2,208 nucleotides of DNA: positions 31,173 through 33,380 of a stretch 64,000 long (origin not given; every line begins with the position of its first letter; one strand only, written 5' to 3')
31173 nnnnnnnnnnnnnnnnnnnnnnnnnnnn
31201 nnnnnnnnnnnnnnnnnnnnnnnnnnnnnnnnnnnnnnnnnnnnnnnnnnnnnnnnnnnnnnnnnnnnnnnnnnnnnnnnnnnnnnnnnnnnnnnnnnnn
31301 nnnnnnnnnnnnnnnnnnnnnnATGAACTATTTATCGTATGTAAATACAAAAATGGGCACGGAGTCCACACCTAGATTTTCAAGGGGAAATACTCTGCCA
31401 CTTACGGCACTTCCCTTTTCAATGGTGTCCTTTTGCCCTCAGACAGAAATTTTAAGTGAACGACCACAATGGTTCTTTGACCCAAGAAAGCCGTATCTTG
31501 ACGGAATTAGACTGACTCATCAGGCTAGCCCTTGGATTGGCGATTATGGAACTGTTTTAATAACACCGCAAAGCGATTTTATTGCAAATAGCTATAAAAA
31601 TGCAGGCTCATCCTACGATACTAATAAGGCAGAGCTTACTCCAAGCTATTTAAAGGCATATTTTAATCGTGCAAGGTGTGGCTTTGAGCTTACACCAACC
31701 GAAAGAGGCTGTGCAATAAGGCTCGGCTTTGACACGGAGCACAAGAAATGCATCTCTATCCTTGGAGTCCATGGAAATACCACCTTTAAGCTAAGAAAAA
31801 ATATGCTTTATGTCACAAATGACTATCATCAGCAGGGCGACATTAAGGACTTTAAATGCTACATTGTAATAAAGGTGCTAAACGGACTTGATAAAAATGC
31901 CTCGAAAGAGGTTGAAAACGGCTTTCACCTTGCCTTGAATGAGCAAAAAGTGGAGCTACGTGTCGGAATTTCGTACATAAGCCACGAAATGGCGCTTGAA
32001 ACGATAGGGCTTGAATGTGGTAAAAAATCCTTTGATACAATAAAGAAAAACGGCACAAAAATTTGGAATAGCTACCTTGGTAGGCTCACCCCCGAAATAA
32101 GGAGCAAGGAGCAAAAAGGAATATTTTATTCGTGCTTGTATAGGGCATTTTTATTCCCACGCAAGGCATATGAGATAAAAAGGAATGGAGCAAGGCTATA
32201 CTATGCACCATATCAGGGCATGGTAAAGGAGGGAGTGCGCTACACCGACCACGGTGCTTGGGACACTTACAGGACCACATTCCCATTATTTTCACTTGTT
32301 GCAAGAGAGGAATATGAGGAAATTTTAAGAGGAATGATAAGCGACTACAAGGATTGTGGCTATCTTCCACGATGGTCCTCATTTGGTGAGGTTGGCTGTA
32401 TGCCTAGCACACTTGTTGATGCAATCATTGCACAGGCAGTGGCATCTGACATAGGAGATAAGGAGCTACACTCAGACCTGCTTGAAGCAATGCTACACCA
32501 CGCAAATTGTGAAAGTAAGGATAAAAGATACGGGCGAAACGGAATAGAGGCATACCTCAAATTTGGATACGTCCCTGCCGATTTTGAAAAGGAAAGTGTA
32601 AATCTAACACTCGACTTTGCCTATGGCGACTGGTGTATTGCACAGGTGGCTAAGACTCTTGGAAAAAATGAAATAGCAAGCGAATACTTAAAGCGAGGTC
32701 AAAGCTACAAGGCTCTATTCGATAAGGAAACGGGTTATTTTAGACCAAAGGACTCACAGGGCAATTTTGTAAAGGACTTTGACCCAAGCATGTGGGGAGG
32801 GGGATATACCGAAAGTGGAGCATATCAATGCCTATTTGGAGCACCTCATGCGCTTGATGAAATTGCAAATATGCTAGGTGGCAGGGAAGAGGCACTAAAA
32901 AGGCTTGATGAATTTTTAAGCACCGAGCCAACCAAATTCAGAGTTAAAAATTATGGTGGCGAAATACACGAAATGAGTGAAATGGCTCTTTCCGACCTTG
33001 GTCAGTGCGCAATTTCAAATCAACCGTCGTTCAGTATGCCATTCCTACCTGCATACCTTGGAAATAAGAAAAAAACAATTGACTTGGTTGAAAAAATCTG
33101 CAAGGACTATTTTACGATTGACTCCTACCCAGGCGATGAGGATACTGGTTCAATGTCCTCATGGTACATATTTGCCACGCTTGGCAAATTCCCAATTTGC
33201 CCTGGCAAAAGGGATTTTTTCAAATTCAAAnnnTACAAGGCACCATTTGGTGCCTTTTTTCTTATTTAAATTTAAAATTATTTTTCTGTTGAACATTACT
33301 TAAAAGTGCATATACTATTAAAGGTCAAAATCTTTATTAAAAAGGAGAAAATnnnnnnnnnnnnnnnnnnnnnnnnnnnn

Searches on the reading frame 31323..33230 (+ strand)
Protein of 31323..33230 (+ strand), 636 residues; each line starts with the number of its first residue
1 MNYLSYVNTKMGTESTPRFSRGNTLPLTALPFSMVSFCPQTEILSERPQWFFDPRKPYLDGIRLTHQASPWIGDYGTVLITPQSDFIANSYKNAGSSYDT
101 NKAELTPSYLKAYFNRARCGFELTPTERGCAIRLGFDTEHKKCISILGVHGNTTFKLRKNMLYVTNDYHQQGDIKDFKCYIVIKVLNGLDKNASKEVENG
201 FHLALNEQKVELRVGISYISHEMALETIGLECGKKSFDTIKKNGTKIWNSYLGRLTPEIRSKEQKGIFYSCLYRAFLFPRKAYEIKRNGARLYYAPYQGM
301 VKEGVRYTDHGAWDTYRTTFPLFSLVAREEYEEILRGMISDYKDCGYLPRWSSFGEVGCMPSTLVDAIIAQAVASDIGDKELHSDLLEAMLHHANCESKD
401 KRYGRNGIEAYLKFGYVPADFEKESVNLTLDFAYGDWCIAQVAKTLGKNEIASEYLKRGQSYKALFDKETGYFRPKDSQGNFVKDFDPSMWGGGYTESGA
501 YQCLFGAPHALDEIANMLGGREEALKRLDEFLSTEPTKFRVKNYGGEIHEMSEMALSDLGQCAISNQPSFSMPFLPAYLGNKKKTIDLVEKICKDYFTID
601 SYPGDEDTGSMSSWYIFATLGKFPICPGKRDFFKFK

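Call 85: search_protein_families(library=pfam, proteins=[window:31323-33230:+], max_evalue=0.05)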
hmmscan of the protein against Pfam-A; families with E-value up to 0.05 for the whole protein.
window:31323-33230:+ (636 aa): 2 families
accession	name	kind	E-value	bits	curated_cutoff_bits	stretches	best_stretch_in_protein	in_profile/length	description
PF07971.18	Glyco_hydro_92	-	2.3e-106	357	24.6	1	226-632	4-398/464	Glycosyl hydrolase family 92 catalytic domain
PF17678.7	Glyco_hydro_92N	-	4.3e-22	79.5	34.5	1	6-184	1-187/236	Glycosyl hydrolase family 92 N-terminal domain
